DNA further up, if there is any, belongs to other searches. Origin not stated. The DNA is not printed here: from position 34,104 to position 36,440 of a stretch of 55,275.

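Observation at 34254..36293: Fusion of a class II (Ntn, Cys1) glutamine amidotransferase to a WbuX/WbpG-type N-acetyl-sugar amidotransferase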

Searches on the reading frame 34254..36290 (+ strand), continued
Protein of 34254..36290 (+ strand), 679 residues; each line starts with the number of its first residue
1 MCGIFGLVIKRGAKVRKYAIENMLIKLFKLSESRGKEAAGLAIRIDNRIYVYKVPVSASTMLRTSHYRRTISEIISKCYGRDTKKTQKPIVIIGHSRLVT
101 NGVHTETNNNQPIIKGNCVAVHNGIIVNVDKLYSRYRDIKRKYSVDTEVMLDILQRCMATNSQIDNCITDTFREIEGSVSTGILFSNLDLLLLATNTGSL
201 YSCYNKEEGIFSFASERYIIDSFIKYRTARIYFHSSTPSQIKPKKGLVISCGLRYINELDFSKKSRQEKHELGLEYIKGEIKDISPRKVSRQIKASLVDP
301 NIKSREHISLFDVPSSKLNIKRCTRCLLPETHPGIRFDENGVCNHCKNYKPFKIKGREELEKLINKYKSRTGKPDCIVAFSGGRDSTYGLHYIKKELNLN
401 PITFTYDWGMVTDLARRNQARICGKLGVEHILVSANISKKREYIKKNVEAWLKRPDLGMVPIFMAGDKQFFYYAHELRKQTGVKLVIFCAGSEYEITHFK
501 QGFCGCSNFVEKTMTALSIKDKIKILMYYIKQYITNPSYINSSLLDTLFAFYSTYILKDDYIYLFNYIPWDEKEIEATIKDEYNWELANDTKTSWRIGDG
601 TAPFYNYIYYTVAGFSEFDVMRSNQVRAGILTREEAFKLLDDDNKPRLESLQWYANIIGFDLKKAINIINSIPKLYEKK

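Call 44: list_cluster_members(proteins=[P0020, P0069, P0084, P0110, L086:9001-10962:+, L083:10001-11914:+, L016:5390-7324:+])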
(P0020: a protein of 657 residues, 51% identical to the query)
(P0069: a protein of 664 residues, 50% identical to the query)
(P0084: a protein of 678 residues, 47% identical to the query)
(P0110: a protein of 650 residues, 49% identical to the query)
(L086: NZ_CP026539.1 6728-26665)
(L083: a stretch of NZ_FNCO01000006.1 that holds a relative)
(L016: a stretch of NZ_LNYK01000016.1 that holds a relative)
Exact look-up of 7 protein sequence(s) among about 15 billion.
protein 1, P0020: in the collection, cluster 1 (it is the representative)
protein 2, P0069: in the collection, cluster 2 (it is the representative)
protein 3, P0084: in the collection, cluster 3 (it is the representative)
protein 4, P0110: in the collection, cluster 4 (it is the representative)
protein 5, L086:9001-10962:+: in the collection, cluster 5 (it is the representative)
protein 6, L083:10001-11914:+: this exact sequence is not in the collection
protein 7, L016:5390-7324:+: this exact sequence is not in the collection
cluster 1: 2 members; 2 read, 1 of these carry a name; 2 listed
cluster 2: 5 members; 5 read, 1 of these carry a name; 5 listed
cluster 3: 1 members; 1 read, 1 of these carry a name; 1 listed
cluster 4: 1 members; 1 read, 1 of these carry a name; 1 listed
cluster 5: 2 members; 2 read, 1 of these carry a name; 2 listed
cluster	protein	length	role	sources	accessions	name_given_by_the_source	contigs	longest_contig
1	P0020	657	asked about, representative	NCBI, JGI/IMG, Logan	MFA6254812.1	MAG: hypothetical protein WC675_02110 [Patescibacteria group bacterium] | asparagine synthetase B (glutamine-hydrolysing)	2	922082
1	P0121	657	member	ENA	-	-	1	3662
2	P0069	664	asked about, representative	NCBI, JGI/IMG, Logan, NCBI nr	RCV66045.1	Glucosamine 6-phosphate synthetase [Methanophagales archaeon]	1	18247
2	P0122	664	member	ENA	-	-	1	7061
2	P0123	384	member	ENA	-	-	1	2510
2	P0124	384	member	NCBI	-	-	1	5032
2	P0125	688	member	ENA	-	-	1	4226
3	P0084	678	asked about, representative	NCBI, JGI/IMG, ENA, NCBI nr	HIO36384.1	MAG TPA: hypothetical protein EYN21_04675 [Candidatus Marinimicrobia bacterium] | hypothetical protein [Candidatus Neomarinimicrobiota bacterium]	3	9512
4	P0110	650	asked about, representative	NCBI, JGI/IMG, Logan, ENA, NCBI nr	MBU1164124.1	hypothetical protein KKA15_01005 [Patescibacteria group bacterium] | hypothetical protein [Patescibacteria group bacterium]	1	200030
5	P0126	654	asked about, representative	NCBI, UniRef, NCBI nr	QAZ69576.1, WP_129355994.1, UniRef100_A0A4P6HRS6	7-cyano-7-deazaguanine synthase [Solidesulfovibrio carbinolicus] | Glutamine amidotransferase type-2 domain-containing protein n=1 Tax=Solidesulfovibrio ...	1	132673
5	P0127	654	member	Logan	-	-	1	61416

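Call 45: find_homologous_proteins(query=L090:6001-7203:+, max_evalue=0.00001)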
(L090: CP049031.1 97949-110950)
Query L090:6001-7203:+ (401 aa): 5603 proteins with E <= 0.00001 among 7516 candidates; the best 120 are listed.
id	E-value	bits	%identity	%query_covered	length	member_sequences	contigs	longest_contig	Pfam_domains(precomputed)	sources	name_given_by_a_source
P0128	7.0e-267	903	93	100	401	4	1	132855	-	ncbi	ncbi:MAG: N-acetyl sugar amidotransferase [Paracoccaceae bacterium]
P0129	1.0e-263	893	93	99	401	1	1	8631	-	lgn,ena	-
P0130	2.1e-260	882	91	100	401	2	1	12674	-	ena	-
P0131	2.5e-260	882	91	100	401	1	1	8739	-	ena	-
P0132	8.7e-256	867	89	100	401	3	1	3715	-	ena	-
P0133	3.0e-252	855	88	100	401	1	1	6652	-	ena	-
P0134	3.3e-252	855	87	99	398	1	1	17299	-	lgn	-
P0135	3.4e-252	855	91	97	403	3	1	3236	-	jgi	jgi:N-acetyl sugar amidotransferase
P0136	4.0e-252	855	88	100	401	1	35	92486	-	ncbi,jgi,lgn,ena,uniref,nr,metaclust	ncbi:MAG: N-acetyl sugar amidotransferase [Pseudomonadota bacterium]|jgi:N-acetyl sugar amidotransfe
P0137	4.2e-251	851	91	97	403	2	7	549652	-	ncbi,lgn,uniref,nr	ncbi:N-acetyl sugar amidotransferase [Rhizobium sp. S-51]|uniref:N-acetyl sugar amidotransferase n=1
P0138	5.1e-250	848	88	100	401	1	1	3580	-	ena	-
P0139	1.6e-248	843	88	100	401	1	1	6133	-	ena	-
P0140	6.0e-248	841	89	97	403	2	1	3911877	-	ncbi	-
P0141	3.4e-246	835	86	100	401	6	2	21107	-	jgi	jgi:N-acetyl sugar amidotransferase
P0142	3.0e-245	832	86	100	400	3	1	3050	-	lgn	-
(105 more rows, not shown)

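Call 50: search_protein_families(library=ncbifam, proteins=[L003:8979-9977:+, L003:8033-8965:+, L003:6917-7987:+, L003:12064-13248:+, L005:8070-9017:+, L005:12088-13278:+, L086:6612-7619:+, L086:7912-8970:+], max_evalue=1e-10)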
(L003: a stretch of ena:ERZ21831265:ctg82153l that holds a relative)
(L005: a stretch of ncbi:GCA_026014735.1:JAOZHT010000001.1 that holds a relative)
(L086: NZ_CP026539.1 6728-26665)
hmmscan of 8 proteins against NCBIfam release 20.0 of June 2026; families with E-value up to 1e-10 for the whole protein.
L003:8979-9977:+ (333 aa): 12 families
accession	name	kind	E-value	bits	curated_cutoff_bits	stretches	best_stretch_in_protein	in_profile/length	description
TIGR01181.1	dTDP_gluc_dehyt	equivalog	7.5e-41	140.2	365.1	1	13-327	2-319/321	dTDP-glucose 4,6-dehydratase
TIGR01179.1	galE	equivalog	2.1e-40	138.6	262.3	1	13-323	2-329/332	UDP-glucose 4-epimerase GalE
TIGR04180.1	EDH_00030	hypoth_equivalog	2.3e-33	115.5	475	1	13-300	1-290/297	NAD-dependent 4,6-dehydratase LegB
NF011728.1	PRK15181.1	equivalog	1e-28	100.4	760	1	11-323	16-341/348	Vi polysaccharide biosynthesis UDP-N-acetylglucosaminuronic acid C-4 epimerase TviC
NF007490.0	PRK10084.1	subfamily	6.7e-27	94.4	649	1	150-329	162-344/361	dTDP-glucose 4,6-dehydratase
NF007582.0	PRK10217.1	equivalog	1.5e-24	86.8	698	1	11-327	2-339/355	dTDP-glucose 4,6-dehydratase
TIGR02197.1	heptose_epim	equivalog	2.5e-24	86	274.6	1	13-318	1-312/316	ADP-glyceromanno-heptose 6-epimerase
NF007956.0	PRK10675.1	subfamily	4.6e-22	78.6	394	1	13-319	3-329/338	UDP-glucose 4-epimerase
TIGR02622.1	CDP_4_6_dhtase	equivalog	3e-17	62.8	278.45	1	8-322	2-333/352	CDP-glucose 4,6-dehydratase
NF008360.0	PRK11150.1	equivalog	4.8e-14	52.3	452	1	13-271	2-256/310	ADP-glyceromanno-heptose 6-epimerase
NF047922.1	GDPFucSynFcl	equivalog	3.9e-12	46.2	500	1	11-324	3-306/308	GDP-L-fucose synthase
TIGR01472.1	gmd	equivalog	8.7e-11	41.6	415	0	57-271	55-270/342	GDP-mannose 4,6-dehydratase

L003:8033-8965:+ (311 aa): 13 families
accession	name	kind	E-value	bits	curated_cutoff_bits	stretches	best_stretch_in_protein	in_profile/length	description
TIGR01181.1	dTDP_gluc_dehyt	equivalog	9.7e-40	136.6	365.1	1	5-305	1-311/321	dTDP-glucose 4,6-dehydratase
NF007490.0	PRK10084.1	subfamily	2e-23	83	649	1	5-305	2-334/361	dTDP-glucose 4,6-dehydratase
NF007582.0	PRK10217.1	equivalog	5.3e-22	78.4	698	1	4-305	2-331/355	dTDP-glucose 4,6-dehydratase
TIGR02197.1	heptose_epim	equivalog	1.3e-20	73.8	274.6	1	6-306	1-314/316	ADP-glyceromanno-heptose 6-epimerase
TIGR04180.1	EDH_00030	hypoth_equivalog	8.9e-19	67.6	475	1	6-262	1-263/297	NAD-dependent 4,6-dehydratase LegB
TIGR01179.1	galE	equivalog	5.9e-17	61.5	262.3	1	5-179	1-183/332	UDP-glucose 4-epimerase GalE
NF047922.1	GDPFucSynFcl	equivalog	1e-16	61.3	500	1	3-305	2-301/308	GDP-L-fucose synthase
NF042422.1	oxyalk_red_OleD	equivalog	2e-16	60.3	580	1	5-193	2-184/329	2-alkyl-3-oxoalkanoate reductase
NF042423.1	oxyalk_red_Shew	equivalog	1.6e-15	57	580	1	4-179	9-181/331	2-alkyl-3-oxoalkanoate reductase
TIGR03466.1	HpnA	hypoth_equivalog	7.7e-15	54.6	367.65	1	5-188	2-187/327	hopanoid-associated sugar epimerase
TIGR01746.1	Thioester-redct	subfamily_domain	6.4e-14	52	213.35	0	61-174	87-197/371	thioester reductase domain-containing protein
TIGR02622.1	CDP_4_6_dhtase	equivalog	3.2e-12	46.3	278.45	0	3-109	4-126/352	CDP-glucose 4,6-dehydratase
TIGR01214.1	rmlD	equivalog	1e-11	44.5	224.05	1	5-225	1-199/285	dTDP-4-dehydrorhamnose reductase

L003:6917-7987:+ (357 aa): 2 families
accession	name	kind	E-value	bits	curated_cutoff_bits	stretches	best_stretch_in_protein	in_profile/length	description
TIGR00236.1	wecB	equivalog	1e-129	432.9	210.15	1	2-355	3-364/366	non-hydrolyzing UDP-N-acetylglucosamine 2-epimerase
TIGR03568.1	NeuC_NnaA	equivalog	1.6e-26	93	235.9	1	2-352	3-364/365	UDP-N-acetylglucosamine 2-epimerase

L003:12064-13248:+ (395 aa): 9 families
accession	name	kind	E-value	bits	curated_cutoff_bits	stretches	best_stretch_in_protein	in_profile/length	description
TIGR04063.1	stp3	hypoth_equivalog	2.2e-29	102.6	442.05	1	79-388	69-389/397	TIGR04063 family PEP-CTERM/XrtA system glycosyltransferase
NF047684.1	TeichurnBiosyTuaC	equivalog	2e-23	83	550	1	156-366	161-358/391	teichuronic acid biosynthesis protein TuaC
NF007640.0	PRK10307.1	subfamily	1.2e-21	77.2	276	1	21-375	23-387/411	WcaI family glycosyltransferase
TIGR03999.1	thiol_BshA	equivalog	5.5e-15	55.2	273.7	1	152-367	137-344/375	N-acetyl-alpha-D-glucosaminyl L-malate synthase BshA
NF012028.0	PRK15484.1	subfamily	2.6e-14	53.1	618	1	184-393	163-377/380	lipopolysaccharide N-acetylglucosaminyltransferase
NF038298.1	EPS_HpsO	equivalog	1.2e-13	50.7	575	1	85-363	72-354/388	hormogonium polysaccharide biosynthesis glycosyltransferase HpsO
TIGR04157.1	glyco_rSAM_CFB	subfamily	1e-12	47.8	400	1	181-340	192-343/406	TIGR04157 family glycosyltransferase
NF047676.1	TeichurnBiosyTuaH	equivalog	2e-11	43.4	550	1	155-385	154-378/384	teichuronic acid biosynthesis protein TuaH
TIGR03088.1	stp2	hypoth_equivalog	9.8e-11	41.3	409.05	0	177-387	155-366/374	TIGR03088 family PEP-CTERM/XrtA system glycosyltransferase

L005:8070-9017:+ (316 aa): 25 families
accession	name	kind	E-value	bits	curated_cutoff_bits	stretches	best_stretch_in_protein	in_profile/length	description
TIGR01179.1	galE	equivalog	3.6e-65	220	262.3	1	7-303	1-316/332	UDP-glucose 4-epimerase GalE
TIGR04180.1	EDH_00030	hypoth_equivalog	2.2e-53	181.3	475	1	8-295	1-292/297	NAD-dependent 4,6-dehydratase LegB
NF011728.1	PRK15181.1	equivalog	6.7e-46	156.9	760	1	6-309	16-334/348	Vi polysaccharide biosynthesis UDP-N-acetylglucosaminuronic acid C-4 epimerase TviC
TIGR01181.1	dTDP_gluc_dehyt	equivalog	5.7e-45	153.8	365.1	1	8-307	2-306/321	dTDP-glucose 4,6-dehydratase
NF007956.0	PRK10675.1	subfamily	6.1e-43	147.2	394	1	7-297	2-314/338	UDP-glucose 4-epimerase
TIGR02197.1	heptose_epim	equivalog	2.2e-42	145.4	274.6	1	8-307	1-308/316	ADP-glyceromanno-heptose 6-epimerase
TIGR03466.1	HpnA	hypoth_equivalog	1.8e-26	92.9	367.65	1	7-273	2-256/327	hopanoid-associated sugar epimerase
NF008360.0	PRK11150.1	equivalog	2.6e-25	89.3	452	1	8-291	2-280/310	ADP-glyceromanno-heptose 6-epimerase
NF008872.0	PRK11908.1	equivalog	3.1e-24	85.7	294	1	7-307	3-330/349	bifunctional UDP-4-keto-pentose/UDP-xylose synthase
NF007490.0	PRK10084.1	subfamily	4.7e-23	81.8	649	1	7-309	2-331/361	dTDP-glucose 4,6-dehydratase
NF042422.1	oxyalk_red_OleD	equivalog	1.8e-22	80.2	580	1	7-265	2-252/329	2-alkyl-3-oxoalkanoate reductase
NF007582.0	PRK10217.1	equivalog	2.7e-22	79.4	698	1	5-306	1-325/355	dTDP-glucose 4,6-dehydratase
NF005998.1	PRK08125.1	equivalog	3e-21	75.5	777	1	3-277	313-599/649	bifunctional UDP-4-amino-4-deoxy-L-arabinose formyltransferase/UDP-glucuronic acid oxidase ArnA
NF043036.1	ErythonDh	equivalog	2.8e-20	72.8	325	1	7-177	2-177/321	D-erythronate dehydrogenase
TIGR01472.1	gmd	equivalog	4.3e-19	68.9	415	1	8-265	3-270/342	GDP-mannose 4,6-dehydratase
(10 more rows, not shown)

L005:12088-13278:+ (397 aa): 4 families
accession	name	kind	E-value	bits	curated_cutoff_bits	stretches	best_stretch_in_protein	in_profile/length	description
NF007640.0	PRK10307.1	subfamily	1.3e-30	106.6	276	1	2-394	4-405/411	WcaI family glycosyltransferase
NF041876.1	EPS_EpsE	equivalog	2.8e-15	56.5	400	1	187-379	186-379/389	exopolysaccharide biosynthesis GT4 family glycosyltransferase EpsE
TIGR03088.1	stp2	hypoth_equivalog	5e-14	52.1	409.05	1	180-385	153-362/374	TIGR03088 family PEP-CTERM/XrtA system glycosyltransferase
TIGR04007.1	wcaI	equivalog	4.2e-12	45.4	800.45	1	7-329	9-342/407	colanic acid biosynthesis glycosyltransferase WcaI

L086:6612-7619:+ (336 aa): 16 families
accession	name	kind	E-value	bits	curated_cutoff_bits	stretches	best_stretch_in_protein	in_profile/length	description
TIGR01179.1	galE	equivalog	9e-44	149.6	262.3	1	2-184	1-178/332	UDP-glucose 4-epimerase GalE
TIGR01181.1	dTDP_gluc_dehyt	equivalog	1.8e-43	148.8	365.1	1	2-237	1-236/321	dTDP-glucose 4,6-dehydratase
NF011728.1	PRK15181.1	equivalog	1.7e-35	122.7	760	1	3-331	18-339/348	Vi polysaccharide biosynthesis UDP-N-acetylglucosaminuronic acid C-4 epimerase TviC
TIGR04180.1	EDH_00030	hypoth_equivalog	4e-33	114.7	475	1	3-235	1-228/297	NAD-dependent 4,6-dehydratase LegB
NF007490.0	PRK10084.1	subfamily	3.8e-28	98.5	649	1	1-239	1-254/361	dTDP-glucose 4,6-dehydratase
NF007956.0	PRK10675.1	subfamily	1.3e-26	93.5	394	1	1-160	1-157/338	UDP-glucose 4-epimerase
NF007582.0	PRK10217.1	equivalog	2.6e-25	89.3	698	1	2-330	3-332/355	dTDP-glucose 4,6-dehydratase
TIGR02197.1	heptose_epim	equivalog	4.1e-25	88.6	274.6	1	3-234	1-232/316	ADP-glyceromanno-heptose 6-epimerase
NF043036.1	ErythonDh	equivalog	1.9e-17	63.5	325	1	1-201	1-198/321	D-erythronate dehydrogenase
NF042422.1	oxyalk_red_OleD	equivalog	4.9e-17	62.3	580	1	1-291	1-261/329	2-alkyl-3-oxoalkanoate reductase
NF047922.1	GDPFucSynFcl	equivalog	3.4e-15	56.3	500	1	59-332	36-304/308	GDP-L-fucose synthase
TIGR02622.1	CDP_4_6_dhtase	equivalog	4.6e-15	55.6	278.45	1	2-170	6-172/352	CDP-glucose 4,6-dehydratase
NF008872.0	PRK11908.1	equivalog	2.7e-14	53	294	1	2-236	3-241/349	bifunctional UDP-4-keto-pentose/UDP-xylose synthase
TIGR01472.1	gmd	equivalog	1.9e-13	50.3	415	1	4-172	4-175/342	GDP-mannose 4,6-dehydratase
NF042423.1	oxyalk_red_Shew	equivalog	7.6e-13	48.2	580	1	2-185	10-177/331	2-alkyl-3-oxoalkanoate reductase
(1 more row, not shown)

L086:7912-8970:+ (353 aa): 1 family
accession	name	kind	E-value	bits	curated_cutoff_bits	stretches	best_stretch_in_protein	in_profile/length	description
TIGR04182.1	glyco_TIGR04182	equivalog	4.2e-14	52.6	325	0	106-346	59-282/293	S-layer glycoprotein N-glycosyltransferase AglJ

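Call 60: find_encoding_contigs(protein=window:34254-36290:+, flank=1000, max_places=3)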
Protein window:34254-36290:+ (679 aa): no gene with exactly this product is on record in the collection.

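Call 62: search_solved_structures(query=A1, max_evalue=0.001)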
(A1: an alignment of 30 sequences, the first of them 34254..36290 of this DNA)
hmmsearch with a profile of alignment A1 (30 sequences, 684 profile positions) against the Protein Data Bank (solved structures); distinct sequences matched with E-value up to 0.001: 17.
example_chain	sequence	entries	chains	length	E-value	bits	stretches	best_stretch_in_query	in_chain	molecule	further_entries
8wex_A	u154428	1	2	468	5.8e-16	61.2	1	335-419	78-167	N-acetyl sugar amidotransferase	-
4amv_A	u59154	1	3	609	2.3e-11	46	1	90-289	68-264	GLUCOSAMINE--FRUCTOSE-6-PHOSPHATE AMINOTRANSFERASE [ISOMER IZING]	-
1jxa_A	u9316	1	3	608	3.2e-11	45.5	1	90-289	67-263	glucosamine 6-phosphate synthase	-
2j6h_A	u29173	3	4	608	3.2e-11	45.5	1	90-289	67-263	GLUCOSAMINE-FRUCTOSE-6-PHOSPHATE AMINOTRANSFERASE | GLUCOSAMINE--FRUCTOSE-6-PHOSPHATE AMINOTRANSFERASE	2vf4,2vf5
3ooj_A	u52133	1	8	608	3.3e-11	45.5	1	90-289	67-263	Glucosamine/fructose-6-phosphate aminotransferase, isomerizing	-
6zmj_A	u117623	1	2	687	3.4e-11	45.4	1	1-183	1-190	Glutamine--fructose-6-phosphate aminotransferase [isomerizing] 1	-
6zmk_A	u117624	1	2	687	3.5e-11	45.4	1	1-183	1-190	Glutamine--fructose-6-phosphate aminotransferase [isomerizing] 1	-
6r4h_A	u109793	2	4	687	3.5e-11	45.4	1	1-183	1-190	Glutamine--fructose-6-phosphate aminotransferase [isomerizing] 1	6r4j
6r4e_A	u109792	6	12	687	3.5e-11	45.4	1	1-183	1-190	Glutamine--fructose-6-phosphate aminotransferase [isomerizing] 1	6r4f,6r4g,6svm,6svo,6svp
6r4i_A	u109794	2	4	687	3.5e-11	45.4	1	1-183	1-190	Glutamine--fructose-6-phosphate aminotransferase [isomerizing] 1 | Glutamine--fructose-6-phosphate-aminotransferase [isomerizing] 1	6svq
1xff_A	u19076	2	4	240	3.8e-11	45.3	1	90-249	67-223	Glucosamine--fructose-6-phosphate aminotransferase [isomerizing]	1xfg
7ndl_A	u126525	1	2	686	7e-10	41.1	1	2-179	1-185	Isoform 2 of Glutamine-fructose-6-phosphate aminotransferase [isomerizing] 1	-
6lbp_A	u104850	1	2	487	1.4e-05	26.9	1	90-224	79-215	Amidophosphoribosyltransferase 2, chloroplastic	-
1ao0_A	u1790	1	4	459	0.00013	23.7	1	88-262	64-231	GLUTAMINE PHOSPHORIBOSYLPYROPHOSPHATE AMIDOTRANSFERASE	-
1gph_1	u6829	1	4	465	0.00013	23.7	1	88-262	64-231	GLUTAMINE PHOSPHORIBOSYL-PYROPHOSPHATE AMIDOTRANSFERASE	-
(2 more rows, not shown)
